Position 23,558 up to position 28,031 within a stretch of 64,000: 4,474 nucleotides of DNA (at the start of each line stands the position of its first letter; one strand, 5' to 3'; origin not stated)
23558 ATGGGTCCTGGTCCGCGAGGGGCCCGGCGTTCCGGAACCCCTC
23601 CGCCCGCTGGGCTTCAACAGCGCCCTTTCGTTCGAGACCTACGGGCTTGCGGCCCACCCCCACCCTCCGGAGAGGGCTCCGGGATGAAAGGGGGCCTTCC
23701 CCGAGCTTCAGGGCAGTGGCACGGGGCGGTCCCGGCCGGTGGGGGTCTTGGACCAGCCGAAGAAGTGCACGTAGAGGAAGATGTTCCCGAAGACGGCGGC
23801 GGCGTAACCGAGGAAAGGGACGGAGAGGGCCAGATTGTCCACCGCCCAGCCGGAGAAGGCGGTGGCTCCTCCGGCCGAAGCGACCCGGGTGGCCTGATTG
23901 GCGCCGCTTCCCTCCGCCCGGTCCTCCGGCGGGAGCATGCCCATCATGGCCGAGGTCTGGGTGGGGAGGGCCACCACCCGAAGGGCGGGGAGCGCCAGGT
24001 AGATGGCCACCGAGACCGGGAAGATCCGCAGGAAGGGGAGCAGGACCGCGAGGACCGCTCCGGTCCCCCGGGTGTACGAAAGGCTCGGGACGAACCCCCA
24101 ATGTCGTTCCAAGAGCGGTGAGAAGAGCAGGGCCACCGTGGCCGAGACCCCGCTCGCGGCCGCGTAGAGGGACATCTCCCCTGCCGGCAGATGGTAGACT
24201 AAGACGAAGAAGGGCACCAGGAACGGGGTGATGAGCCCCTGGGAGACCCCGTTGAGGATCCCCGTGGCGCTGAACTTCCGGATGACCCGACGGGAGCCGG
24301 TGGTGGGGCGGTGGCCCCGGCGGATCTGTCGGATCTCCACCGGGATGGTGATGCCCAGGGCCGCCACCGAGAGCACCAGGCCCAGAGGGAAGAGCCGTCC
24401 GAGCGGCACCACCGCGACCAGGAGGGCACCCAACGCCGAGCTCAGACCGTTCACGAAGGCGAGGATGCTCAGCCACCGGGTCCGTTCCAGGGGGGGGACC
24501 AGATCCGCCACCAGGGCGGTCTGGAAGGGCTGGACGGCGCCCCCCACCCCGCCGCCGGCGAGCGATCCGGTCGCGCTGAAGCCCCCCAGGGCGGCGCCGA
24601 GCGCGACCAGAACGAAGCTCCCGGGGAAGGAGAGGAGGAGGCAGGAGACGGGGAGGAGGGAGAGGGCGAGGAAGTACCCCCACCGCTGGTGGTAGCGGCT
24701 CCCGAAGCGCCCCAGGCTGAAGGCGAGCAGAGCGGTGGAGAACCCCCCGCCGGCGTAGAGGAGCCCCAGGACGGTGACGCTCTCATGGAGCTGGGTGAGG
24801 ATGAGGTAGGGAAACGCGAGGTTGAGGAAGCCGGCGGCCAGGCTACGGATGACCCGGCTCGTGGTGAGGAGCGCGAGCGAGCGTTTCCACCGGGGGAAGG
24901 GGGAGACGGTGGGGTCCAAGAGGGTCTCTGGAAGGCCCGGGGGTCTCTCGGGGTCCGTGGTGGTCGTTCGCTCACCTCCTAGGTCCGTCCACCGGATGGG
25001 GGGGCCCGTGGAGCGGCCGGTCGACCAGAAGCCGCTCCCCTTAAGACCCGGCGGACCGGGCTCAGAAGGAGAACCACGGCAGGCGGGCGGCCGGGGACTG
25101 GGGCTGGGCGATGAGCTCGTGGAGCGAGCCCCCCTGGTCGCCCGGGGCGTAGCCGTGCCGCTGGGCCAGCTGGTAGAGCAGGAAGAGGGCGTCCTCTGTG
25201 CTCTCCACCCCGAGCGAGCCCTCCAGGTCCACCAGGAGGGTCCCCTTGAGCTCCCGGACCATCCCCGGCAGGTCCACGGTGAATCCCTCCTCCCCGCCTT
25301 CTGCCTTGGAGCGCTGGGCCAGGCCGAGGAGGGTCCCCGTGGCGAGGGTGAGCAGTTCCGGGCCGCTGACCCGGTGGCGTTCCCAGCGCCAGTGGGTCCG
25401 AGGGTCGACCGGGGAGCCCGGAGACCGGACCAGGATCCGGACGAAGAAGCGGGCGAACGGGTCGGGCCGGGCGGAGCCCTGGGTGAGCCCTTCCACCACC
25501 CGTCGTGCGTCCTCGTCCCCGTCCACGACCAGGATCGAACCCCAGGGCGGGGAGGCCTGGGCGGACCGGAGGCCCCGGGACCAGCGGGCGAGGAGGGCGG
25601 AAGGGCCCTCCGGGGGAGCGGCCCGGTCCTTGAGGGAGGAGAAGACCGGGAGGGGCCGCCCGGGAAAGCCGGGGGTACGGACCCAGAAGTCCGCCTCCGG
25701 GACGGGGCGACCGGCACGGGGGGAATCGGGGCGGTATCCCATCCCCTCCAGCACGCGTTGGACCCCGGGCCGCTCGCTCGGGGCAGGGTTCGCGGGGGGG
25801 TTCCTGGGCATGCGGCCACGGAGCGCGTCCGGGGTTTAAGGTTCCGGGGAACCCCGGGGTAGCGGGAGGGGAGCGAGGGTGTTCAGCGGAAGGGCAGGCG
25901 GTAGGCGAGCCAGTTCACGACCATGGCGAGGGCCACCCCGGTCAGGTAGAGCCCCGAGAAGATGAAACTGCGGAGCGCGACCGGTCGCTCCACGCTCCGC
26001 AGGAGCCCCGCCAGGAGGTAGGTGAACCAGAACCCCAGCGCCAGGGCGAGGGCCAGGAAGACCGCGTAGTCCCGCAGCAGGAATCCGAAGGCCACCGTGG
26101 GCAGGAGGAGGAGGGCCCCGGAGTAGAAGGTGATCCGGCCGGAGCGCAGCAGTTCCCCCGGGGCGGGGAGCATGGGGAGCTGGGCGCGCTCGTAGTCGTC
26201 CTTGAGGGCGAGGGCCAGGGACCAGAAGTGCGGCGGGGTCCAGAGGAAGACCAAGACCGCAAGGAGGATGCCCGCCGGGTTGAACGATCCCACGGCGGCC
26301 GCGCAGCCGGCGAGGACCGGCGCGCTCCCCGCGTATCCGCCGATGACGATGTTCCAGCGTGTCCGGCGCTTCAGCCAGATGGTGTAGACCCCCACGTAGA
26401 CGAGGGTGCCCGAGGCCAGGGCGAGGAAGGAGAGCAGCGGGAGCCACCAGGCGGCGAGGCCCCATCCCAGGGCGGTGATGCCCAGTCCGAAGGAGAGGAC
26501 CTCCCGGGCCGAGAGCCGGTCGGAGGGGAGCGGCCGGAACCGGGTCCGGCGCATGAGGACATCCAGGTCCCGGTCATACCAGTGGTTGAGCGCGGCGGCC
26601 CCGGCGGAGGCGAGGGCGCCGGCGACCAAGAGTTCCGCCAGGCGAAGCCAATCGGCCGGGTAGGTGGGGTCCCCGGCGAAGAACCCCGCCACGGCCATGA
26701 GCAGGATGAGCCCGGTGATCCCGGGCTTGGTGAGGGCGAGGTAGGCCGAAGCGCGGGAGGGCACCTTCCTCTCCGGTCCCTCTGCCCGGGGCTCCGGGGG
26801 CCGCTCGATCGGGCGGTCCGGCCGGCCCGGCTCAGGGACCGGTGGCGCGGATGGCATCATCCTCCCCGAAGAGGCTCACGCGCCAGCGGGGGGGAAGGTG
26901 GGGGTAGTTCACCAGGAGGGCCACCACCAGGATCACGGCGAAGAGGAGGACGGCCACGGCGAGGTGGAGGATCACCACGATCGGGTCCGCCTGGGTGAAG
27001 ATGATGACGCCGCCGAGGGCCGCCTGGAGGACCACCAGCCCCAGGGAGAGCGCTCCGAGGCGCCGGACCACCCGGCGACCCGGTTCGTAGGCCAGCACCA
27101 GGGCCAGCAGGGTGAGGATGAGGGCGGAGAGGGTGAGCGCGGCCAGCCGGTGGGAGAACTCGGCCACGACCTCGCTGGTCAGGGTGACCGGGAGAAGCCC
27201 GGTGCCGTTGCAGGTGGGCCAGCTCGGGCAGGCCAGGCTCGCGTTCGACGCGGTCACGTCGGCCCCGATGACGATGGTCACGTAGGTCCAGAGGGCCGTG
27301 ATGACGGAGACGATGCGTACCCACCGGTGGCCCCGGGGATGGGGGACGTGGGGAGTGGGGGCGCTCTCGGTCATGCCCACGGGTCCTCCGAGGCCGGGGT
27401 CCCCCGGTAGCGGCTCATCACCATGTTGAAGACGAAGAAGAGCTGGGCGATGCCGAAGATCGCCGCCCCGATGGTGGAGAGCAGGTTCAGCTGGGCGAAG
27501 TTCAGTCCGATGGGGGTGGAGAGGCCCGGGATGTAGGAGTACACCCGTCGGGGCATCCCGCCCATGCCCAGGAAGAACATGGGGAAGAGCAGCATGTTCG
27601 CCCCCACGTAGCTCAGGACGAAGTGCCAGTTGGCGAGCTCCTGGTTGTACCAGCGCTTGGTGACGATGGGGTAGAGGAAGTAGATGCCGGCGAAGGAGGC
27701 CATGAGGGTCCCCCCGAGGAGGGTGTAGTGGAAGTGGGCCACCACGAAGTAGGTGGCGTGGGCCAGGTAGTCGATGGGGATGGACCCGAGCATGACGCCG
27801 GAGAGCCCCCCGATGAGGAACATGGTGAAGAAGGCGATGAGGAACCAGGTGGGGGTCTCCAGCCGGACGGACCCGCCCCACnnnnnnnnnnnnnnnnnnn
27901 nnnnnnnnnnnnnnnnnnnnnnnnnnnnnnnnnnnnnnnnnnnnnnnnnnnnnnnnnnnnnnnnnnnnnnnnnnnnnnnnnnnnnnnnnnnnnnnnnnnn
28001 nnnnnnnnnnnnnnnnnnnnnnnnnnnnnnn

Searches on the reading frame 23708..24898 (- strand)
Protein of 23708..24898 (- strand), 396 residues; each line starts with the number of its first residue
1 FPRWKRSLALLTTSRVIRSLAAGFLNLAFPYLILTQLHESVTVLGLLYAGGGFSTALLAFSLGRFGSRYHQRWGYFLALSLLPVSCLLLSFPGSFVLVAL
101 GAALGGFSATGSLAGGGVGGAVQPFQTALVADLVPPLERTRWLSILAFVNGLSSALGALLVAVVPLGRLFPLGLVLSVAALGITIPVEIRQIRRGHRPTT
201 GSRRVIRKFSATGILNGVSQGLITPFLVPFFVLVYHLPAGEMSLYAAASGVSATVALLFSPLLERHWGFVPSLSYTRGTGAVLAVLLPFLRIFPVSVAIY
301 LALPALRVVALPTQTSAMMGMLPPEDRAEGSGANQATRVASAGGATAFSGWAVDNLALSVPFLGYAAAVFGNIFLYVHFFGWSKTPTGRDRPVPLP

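Call 53: search_protein_families(library=pfam, proteins=[window:23708-24898:-], max_evalue=5)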
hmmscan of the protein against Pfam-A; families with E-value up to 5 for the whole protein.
window:23708-24898:- (396 aa): 1 family
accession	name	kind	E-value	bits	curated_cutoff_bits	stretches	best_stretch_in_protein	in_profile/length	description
PF07690.21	MFS_1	-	4.2e-18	65.8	33.4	2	15-340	5-341/347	Major Facilitator Superfamily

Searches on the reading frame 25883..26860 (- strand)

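Call 16: search_protein_families(library=pfam, proteins=[window:25883-26860:-], max_evalue=0.01)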
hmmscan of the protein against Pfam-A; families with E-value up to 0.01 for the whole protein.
window:25883-26860:- (325 aa): 1 family
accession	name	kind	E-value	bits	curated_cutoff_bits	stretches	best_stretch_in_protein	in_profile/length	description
PF01040.23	UbiA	-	1e-44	153.1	34.2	1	53-284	2-232/250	UbiA prenyltransferase family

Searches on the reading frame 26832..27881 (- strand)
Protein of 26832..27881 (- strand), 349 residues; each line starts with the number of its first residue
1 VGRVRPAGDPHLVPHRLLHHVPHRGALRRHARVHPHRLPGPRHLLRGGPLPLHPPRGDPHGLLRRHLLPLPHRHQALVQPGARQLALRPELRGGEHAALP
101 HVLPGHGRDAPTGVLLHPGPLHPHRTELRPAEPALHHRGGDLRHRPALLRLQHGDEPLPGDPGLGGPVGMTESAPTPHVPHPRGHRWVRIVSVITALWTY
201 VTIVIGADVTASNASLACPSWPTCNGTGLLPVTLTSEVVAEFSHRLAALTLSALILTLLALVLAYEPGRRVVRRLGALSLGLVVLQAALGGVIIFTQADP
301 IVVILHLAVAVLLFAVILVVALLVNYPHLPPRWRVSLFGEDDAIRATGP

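Call 16: search_protein_families(library=pfam, proteins=[window:26832-27881:-], max_evalue=0.01)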
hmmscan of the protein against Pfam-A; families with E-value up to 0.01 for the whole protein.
window:26832-27881:- (349 aa): 1 family
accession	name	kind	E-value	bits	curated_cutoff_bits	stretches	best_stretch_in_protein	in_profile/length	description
PF02628.20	COX15-CtaA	-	1.7e-13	50.7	29.9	1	189-317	184-321/322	Cytochrome oxidase assembly protein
